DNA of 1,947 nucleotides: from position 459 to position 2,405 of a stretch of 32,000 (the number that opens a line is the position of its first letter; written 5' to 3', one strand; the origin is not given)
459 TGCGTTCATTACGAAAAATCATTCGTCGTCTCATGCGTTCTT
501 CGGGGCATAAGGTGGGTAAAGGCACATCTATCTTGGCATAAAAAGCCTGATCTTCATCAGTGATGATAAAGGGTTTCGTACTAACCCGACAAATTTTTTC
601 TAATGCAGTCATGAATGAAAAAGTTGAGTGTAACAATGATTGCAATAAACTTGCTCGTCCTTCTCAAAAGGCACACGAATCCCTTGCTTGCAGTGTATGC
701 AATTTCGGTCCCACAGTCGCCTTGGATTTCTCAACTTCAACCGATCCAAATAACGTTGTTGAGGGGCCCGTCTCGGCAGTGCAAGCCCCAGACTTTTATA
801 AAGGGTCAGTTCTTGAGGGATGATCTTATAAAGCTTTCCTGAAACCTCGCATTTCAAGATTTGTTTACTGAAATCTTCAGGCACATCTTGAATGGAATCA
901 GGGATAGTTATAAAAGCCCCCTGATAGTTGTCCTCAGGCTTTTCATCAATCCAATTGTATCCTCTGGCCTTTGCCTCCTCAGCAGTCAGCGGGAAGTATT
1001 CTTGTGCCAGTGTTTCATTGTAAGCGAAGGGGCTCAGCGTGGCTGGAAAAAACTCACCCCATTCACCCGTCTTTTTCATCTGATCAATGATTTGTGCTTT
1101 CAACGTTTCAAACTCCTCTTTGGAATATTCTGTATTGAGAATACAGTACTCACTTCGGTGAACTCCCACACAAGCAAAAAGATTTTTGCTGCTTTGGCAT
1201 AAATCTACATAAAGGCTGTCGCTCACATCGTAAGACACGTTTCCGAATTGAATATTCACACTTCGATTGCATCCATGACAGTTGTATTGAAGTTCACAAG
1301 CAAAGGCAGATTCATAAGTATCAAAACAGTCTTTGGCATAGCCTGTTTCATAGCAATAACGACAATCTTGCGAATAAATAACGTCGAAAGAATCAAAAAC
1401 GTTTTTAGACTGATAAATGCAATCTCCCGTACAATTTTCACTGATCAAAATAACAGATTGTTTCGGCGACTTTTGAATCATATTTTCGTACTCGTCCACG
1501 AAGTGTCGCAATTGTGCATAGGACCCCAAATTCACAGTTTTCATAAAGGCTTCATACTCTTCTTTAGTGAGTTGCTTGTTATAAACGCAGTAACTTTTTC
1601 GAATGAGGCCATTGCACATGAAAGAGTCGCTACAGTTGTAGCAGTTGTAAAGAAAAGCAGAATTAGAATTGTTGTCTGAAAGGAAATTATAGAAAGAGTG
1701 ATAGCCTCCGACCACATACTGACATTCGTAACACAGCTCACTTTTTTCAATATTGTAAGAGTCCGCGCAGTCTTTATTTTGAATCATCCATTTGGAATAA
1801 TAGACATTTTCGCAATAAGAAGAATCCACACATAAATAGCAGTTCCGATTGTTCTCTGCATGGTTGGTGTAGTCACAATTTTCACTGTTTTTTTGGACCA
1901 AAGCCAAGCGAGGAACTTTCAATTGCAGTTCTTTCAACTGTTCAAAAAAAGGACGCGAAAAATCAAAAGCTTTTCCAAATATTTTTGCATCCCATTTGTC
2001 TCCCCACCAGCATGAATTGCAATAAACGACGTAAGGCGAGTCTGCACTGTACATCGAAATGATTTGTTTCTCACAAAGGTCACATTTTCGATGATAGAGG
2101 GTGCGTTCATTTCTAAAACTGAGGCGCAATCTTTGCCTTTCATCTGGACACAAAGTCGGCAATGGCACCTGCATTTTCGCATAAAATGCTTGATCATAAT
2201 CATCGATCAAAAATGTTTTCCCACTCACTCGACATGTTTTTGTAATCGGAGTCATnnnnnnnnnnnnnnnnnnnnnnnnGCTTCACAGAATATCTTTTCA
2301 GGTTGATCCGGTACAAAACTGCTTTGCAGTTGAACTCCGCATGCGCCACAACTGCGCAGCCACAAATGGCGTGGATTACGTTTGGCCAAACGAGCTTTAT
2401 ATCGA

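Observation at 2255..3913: Internal symmetry: homologous N- and C-terminal zinc-ribbon-like modules flank a duplicated Cys-ladder core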

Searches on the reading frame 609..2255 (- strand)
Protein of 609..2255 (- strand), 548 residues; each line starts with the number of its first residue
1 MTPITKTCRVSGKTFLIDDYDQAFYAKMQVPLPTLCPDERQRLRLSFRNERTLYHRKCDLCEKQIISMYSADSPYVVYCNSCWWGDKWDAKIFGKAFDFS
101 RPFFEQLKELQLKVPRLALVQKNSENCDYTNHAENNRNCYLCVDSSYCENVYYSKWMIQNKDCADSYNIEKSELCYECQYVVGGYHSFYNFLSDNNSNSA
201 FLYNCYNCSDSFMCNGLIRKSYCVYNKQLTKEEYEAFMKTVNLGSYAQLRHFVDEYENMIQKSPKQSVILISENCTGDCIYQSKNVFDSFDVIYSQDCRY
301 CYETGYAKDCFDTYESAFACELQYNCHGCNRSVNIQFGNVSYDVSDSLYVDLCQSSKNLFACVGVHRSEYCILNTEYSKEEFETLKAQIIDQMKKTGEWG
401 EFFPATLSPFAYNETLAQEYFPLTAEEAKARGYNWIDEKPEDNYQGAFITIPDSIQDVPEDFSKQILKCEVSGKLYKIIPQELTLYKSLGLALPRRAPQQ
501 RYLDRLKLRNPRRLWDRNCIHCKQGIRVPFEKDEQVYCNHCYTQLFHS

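Call 37: find_encoding_contigs(protein=window:609-2255:-, flank=10000, max_places=3)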
Protein window:609-2255:- (548 aa): no gene with exactly this product is on record in the collection.
